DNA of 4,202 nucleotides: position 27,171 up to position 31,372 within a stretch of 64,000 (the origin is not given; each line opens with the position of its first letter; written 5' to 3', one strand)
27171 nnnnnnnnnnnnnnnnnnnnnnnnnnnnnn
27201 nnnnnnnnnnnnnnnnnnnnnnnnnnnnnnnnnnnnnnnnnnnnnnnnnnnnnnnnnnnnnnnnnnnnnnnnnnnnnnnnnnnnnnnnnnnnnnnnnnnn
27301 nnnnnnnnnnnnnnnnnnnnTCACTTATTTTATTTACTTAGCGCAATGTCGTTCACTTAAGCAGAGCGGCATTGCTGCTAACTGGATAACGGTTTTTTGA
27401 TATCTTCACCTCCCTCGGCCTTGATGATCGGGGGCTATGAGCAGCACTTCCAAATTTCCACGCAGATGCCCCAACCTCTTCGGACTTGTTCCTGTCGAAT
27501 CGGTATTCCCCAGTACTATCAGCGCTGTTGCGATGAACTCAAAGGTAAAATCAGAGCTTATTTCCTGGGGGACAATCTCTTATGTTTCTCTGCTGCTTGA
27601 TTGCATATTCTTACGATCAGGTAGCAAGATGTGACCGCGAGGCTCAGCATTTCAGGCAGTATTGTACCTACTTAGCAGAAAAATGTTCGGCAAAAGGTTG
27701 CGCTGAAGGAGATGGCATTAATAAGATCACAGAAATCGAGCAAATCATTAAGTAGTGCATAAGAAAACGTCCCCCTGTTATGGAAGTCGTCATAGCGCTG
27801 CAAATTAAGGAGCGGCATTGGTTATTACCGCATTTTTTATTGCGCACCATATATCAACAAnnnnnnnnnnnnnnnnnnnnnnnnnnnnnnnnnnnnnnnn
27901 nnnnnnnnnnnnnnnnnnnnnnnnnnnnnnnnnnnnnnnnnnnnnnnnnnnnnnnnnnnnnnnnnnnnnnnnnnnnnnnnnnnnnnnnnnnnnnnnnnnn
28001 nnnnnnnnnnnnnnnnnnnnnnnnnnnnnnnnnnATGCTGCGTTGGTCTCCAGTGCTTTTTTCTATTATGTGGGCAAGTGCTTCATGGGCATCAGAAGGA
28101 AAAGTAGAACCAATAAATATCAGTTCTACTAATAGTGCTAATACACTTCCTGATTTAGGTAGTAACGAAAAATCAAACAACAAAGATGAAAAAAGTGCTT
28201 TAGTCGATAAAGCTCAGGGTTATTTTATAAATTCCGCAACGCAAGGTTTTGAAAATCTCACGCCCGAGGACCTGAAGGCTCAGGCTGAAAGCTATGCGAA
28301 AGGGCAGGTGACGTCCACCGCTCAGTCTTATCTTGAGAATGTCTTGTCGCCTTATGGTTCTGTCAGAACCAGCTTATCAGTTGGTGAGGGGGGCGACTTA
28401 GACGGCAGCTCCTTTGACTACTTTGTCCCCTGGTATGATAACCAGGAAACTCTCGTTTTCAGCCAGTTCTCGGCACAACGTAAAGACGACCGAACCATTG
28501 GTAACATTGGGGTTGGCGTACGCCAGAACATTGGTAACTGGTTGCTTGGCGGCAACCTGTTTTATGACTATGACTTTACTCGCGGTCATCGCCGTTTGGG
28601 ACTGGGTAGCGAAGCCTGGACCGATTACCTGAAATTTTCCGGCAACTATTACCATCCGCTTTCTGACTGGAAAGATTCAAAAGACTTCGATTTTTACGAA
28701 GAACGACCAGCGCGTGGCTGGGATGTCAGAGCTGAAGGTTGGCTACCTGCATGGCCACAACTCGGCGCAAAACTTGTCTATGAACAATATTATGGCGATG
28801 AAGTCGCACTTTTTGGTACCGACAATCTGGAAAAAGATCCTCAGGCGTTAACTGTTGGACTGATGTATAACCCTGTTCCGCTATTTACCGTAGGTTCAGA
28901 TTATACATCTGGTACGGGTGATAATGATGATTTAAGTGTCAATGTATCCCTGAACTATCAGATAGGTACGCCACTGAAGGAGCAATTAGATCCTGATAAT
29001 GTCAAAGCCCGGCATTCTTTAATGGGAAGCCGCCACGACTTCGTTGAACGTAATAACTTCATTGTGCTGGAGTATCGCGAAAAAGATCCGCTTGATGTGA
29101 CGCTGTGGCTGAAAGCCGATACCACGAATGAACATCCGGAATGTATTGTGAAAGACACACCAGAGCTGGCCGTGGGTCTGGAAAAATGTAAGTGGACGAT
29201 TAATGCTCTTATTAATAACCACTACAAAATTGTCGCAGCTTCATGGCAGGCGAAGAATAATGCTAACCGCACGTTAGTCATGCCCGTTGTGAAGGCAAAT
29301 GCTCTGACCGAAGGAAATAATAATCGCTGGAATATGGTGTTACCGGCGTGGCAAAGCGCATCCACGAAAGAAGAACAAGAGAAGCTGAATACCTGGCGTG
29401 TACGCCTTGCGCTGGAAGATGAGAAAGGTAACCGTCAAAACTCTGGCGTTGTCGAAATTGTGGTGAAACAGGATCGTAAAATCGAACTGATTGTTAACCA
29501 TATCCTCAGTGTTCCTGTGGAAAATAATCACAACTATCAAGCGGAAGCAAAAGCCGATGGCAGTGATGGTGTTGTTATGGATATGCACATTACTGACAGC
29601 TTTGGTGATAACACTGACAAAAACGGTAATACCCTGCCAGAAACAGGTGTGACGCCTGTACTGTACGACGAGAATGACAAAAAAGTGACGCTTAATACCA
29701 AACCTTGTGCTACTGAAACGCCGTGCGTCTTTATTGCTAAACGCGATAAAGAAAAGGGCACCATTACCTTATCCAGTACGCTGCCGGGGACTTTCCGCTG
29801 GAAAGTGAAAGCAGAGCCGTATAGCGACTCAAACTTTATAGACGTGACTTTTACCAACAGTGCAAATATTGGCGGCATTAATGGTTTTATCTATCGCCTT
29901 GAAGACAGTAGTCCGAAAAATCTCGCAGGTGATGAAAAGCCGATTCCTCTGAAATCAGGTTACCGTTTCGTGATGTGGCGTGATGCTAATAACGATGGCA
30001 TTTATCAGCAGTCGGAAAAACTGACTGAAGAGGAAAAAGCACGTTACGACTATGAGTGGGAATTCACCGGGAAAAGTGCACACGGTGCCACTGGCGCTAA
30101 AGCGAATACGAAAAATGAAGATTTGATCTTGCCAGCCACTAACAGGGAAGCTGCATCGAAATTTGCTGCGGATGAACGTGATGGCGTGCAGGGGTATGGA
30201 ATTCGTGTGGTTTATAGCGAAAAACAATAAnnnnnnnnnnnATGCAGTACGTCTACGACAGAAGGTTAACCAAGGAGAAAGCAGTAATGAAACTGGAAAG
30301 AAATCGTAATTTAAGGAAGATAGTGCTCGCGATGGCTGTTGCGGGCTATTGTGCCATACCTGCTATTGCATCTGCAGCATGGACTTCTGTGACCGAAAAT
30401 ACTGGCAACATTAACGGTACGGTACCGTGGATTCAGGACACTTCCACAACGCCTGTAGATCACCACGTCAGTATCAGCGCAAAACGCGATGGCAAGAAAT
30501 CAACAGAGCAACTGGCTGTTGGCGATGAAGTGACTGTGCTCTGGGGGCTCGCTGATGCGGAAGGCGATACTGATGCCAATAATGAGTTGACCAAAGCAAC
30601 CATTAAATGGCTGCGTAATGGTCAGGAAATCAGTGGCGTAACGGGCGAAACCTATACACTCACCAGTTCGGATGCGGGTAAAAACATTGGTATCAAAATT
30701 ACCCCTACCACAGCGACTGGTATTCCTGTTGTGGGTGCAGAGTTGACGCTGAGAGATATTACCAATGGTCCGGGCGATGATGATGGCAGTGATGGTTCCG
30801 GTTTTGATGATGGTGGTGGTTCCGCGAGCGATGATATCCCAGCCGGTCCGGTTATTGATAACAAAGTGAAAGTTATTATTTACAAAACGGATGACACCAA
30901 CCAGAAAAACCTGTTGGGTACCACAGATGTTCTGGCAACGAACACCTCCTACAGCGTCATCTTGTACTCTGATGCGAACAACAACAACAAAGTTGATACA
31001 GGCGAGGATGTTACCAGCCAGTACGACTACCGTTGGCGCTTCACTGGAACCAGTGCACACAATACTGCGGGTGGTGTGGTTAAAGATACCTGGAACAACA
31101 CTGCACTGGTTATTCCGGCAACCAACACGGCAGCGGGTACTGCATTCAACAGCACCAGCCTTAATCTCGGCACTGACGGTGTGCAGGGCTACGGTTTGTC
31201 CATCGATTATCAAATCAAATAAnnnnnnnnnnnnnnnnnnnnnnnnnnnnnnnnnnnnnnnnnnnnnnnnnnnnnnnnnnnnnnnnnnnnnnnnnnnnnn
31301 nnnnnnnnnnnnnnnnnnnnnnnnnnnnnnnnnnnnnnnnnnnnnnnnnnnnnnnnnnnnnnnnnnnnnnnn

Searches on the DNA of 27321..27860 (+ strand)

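Call 49: search_dna_similar(query=window:27321-27860:+, collection=plasmids, mode=distant, max_rows=10)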
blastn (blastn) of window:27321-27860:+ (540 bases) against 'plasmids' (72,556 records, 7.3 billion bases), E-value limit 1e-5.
Records with a match: 483; places in all: 605; records where one place covers at least 80% of the query: 0.
Best place of each record, by identity: 80-90% 318; 60-80% 165.
By first word of the organism name: Escherichia 421; Salmonella 36; Klebsiella 14; Aeromonas 4; uncultured 3; Citrobacter 1; Photobacterium 1; Enterobacter 1; Acinetobacter 1; Shigella 1.
By predicted mobility (MOB-suite, as given by PLSDB): conjugative 405; mobilizable 65; non-mobilizable 13.
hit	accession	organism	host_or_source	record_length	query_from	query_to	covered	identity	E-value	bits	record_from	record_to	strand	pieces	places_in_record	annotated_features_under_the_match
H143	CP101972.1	Escherichia coli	Microbe organism,goat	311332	20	495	66%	73.7%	8e-24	225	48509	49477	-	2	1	none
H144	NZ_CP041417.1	Escherichia coli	goat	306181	20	495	66%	73.7%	8e-24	225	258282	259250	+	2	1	none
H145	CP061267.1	Escherichia coli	Sheep,cell culture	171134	20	495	66%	73.7%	3e-23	223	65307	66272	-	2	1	none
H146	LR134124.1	Klebsiella aerogenes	not available: to be reported later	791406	21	276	47%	74.1%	2e-37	163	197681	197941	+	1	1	none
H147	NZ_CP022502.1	Salmonella enterica subsp. enterica serovar Kentucky str. ...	Gallus gallus,cecal content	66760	23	278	47%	72.6%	5e-33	150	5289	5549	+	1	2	none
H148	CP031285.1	Escherichia fergusonii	cloacal swabs,healthy broiler chicken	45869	23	278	47%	72.6%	5e-33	150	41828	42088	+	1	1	none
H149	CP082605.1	Salmonella enterica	Chicken wings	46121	23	278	47%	72.6%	5e-33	150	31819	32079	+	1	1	none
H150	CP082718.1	Salmonella enterica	chicken breast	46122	23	278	47%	72.6%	5e-33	150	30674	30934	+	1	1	none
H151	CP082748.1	Salmonella enterica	Chicken wings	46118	23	278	47%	72.6%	5e-33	150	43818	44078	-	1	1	none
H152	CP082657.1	Salmonella enterica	chicken breast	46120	23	278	47%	72.6%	5e-33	150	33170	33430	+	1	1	none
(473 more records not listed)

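Call 50: get_annotated_region(hit=H147, flank=1800)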
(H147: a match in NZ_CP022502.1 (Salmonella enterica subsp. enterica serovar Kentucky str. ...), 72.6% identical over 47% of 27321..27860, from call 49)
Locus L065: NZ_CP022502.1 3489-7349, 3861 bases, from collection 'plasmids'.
description: Salmonella enterica subsp. enterica serovar Kentucky str. SA20030505 plasmid unnamed2, complete sequence
organism: Salmonella enterica subsp. enterica serovar Kentucky str. SA20030505 (NCBI taxid 1242102)
taxonomy: Bacteria; Pseudomonadota; Gammaproteobacteria; Enterobacterales; Enterobacteriaceae; Salmonella; Salmonella enterica; Salmonella enterica subsp. enterica serovar Kentucky str. SA20030505
host: -; source: Gallus gallus,cecal content; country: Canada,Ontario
typing (MOB-suite, as given by PLSDB): mobilizable; replicon IncX1; relaxase MOBP,MOBP,MOBP,MOBP
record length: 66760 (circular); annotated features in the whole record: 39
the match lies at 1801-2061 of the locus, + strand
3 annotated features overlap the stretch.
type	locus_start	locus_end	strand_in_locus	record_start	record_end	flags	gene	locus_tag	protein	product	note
CDS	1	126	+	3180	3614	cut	tnpA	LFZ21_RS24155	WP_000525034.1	IS200/IS605 family transposase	-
CDS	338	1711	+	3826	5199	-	-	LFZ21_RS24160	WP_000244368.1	IS4-like element ISEc13 family transposase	GO:0006313 - DNA transposition [Evidence IEA]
CDS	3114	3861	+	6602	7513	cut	-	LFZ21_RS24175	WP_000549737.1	DMT family transporter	-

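Call 51: get_annotated_region(hit=H143, flank=1800)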
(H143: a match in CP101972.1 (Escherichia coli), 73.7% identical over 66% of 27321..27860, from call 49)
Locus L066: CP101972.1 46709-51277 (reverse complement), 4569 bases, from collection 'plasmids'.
description: Escherichia coli strain STEC1084 plasmid unnamed1, complete sequence
organism: Escherichia coli (NCBI taxid 562)
taxonomy: Bacteria; Pseudomonadota; Gammaproteobacteria; Enterobacterales; Enterobacteriaceae; Escherichia; Escherichia coli
host: -; source: Microbe organism,goat; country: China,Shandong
typing (MOB-suite, as given by PLSDB): non-mobilizable
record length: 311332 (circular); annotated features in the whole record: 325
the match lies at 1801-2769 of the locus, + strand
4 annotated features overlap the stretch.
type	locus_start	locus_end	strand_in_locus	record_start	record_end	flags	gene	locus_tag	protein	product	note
CDS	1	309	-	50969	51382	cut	hns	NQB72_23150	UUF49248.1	DNA-binding transcriptional regulator H-NS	-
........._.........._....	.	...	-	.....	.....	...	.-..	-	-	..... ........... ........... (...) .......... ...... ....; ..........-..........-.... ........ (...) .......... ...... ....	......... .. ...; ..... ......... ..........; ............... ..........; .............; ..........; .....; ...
CDS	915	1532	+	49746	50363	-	tdk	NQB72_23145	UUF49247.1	thymidine kinase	-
CDS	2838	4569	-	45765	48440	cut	adhE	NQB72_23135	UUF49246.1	bifunctional acetaldehyde-CoA/alcohol dehydrogenase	-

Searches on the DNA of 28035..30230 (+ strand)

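Call 62: search_dna_similar(query=window:28035-30230:+, collection=ecoli_genomes, mode=distant, max_rows=30, rows=best, max_evalue=1e-50)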
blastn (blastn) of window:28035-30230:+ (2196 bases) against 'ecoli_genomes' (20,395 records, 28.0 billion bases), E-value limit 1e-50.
Records with a match: 1757; places in all: 1759; records where one place covers at least 80% of the query: 1738.
Genomes with a match: 1757 of 5426; with a place that covers at least 80% of the query: 1738. Places per genome that has any: lowest 1, median 1, highest 2. On chromosomes: 1759 places; on plasmids: 0.
Best place of each record, by identity: 80-90% 8; 60-80% 1749.
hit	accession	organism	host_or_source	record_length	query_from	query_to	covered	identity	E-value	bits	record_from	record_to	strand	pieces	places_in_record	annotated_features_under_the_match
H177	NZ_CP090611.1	Escherichia coli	pig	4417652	1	2196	100%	89.5%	0e+0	2920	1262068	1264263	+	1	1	sinH: intimin-like inverse autotransporter SinH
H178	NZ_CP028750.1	Escherichia coli strain A25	monkey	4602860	1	2196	100%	89.4%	0e+0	2915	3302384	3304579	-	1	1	sinH: intimin-like inverse autotransporter SinH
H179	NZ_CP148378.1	Escherichia coli strain Z1323HEC0067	Homo sapiens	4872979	1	2196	100%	89.2%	0e+0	2892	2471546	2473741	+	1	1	sinH: intimin-like inverse autotransporter SinH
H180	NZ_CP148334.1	Escherichia coli strain Z1323HEC0423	Homo sapiens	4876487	1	2196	100%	89.2%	0e+0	2888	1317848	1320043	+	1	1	sinH: intimin-like inverse autotransporter SinH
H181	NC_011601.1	Escherichia coli O127:H6 str. E2348/69 strain E2348/69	-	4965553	1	2196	100%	89.1%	0e+0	2883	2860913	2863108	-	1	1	sinH: intimin-like inverse autotransporter SinH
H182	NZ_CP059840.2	Escherichia coli strain E2348/69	Homo sapiens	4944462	1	2196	100%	89.1%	0e+0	2883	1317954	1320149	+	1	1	sinH: intimin-like inverse autotransporter SinH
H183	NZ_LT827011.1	Escherichia coli O127:H6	Homo sapiens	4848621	1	2196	100%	89.1%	0e+0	2883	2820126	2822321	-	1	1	sinH: intimin-like inverse autotransporter SinH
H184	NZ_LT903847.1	Escherichia coli O127:H6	Homo sapiens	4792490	1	2196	100%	89.1%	0e+0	2883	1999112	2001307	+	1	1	sinH: intimin-like inverse autotransporter SinH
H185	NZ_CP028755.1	Escherichia coli strain A20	Mexican long-nosed bat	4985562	193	2193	91%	71.0%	0e+0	1047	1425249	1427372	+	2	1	sinH: intimin-like inverse autotransporter SinH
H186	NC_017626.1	Escherichia coli 042 strain 042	-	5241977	193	2193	91%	70.8%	0e+0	948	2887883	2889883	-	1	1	sinH: intimin-like inverse autotransporter SinH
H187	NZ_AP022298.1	Escherichia coli strain BEC1-S17-ESBL-09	-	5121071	193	2193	91%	70.8%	0e+0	948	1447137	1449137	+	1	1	sinH: intimin-like inverse autotransporter SinH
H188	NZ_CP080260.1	Escherichia coli strain 135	Chicken fecal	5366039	193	2193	91%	70.8%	0e+0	948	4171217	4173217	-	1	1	sinH: intimin-like inverse autotransporter SinH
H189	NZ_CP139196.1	Escherichia coli strain GN25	night heron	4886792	193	2193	91%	70.8%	0e+0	948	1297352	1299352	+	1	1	sinH: intimin-like inverse autotransporter SinH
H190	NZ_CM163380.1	Escherichia coli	swine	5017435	193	2193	91%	70.8%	0e+0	948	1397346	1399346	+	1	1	sinH: intimin-like inverse autotransporter SinH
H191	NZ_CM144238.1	Escherichia coli strain KK19-02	Homo sapiens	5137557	193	2193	91%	70.8%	0e+0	948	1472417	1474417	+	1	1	sinH: intimin-like inverse autotransporter SinH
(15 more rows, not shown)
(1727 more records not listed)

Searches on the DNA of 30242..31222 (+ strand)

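Call 23: search_dna_similar(query=window:30242-31222:+, collection=ecoli_genomes, mode=distant, max_rows=30, rows=best)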
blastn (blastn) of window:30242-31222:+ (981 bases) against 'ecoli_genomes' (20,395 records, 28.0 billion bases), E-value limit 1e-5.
Records with a match: 57; places in all: 57; records where one place covers at least 80% of the query: 8.
Genomes with a match: 57 of 5426; with a place that covers at least 80% of the query: 8. Places per genome that has any: lowest 1, median 1, highest 1. On chromosomes: 57 places; on plasmids: 0.
Best place of each record, by identity: 80-90% 8; 60-80% 49.
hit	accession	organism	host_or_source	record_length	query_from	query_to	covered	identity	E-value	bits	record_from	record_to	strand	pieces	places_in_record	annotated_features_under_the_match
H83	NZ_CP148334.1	Escherichia coli strain Z1323HEC0423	Homo sapiens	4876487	1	981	100%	86.6%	0e+0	1209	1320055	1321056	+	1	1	SinI family autotransporter-associated protein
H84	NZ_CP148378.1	Escherichia coli strain Z1323HEC0067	Homo sapiens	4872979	1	981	100%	86.6%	0e+0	1209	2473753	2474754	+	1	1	SinI family autotransporter-associated protein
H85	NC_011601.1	Escherichia coli O127:H6 str. E2348/69 strain E2348/69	-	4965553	1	981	100%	86.5%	0e+0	1205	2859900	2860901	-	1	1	SinI family autotransporter-associated protein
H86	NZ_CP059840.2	Escherichia coli strain E2348/69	Homo sapiens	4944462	1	981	100%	86.5%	0e+0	1205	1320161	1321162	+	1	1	SinI family autotransporter-associated protein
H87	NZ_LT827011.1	Escherichia coli O127:H6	Homo sapiens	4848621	1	981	100%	86.5%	0e+0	1205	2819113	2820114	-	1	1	SinI family autotransporter-associated protein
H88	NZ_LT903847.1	Escherichia coli O127:H6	Homo sapiens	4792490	1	981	100%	86.5%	0e+0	1205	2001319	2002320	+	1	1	SinI family autotransporter-associated protein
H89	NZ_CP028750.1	Escherichia coli strain A25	monkey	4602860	20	981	98%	87.4%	0e+0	1220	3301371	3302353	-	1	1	SinI family autotransporter-associated protein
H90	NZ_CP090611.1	Escherichia coli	pig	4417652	20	981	98%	87.4%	0e+0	1220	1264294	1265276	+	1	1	SinI family autotransporter-associated protein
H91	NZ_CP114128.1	Escherichia coli strain PE164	pig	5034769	754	981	23%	70.1%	2e-21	113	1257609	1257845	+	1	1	SinI family autotransporter-associated protein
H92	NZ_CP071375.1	Escherichia coli strain E105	fish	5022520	754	981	23%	70.1%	2e-21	113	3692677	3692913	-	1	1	SinI family autotransporter-associated protein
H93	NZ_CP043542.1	Escherichia coli strain F2_81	Sus scrofa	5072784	754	981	23%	70.1%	2e-21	113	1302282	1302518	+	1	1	SinI family autotransporter-associated protein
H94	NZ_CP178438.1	Escherichia coli strain JX21CE8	chicken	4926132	754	981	23%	70.0%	5e-17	99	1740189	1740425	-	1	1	SinI family autotransporter-associated protein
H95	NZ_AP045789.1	Escherichia coli strain 23CRST027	Homo sapiens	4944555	754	981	23%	70.0%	5e-17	99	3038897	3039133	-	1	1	SinI family autotransporter-associated protein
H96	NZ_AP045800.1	Escherichia coli strain 23CRST031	Homo sapiens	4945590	754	981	23%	70.0%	5e-17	99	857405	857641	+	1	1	SinI family autotransporter-associated protein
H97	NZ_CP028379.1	Escherichia coli O145 str. RM9872 strain RM9872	Bos taurus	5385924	754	981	23%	69.7%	1e-19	108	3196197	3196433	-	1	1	SinI family autotransporter-associated protein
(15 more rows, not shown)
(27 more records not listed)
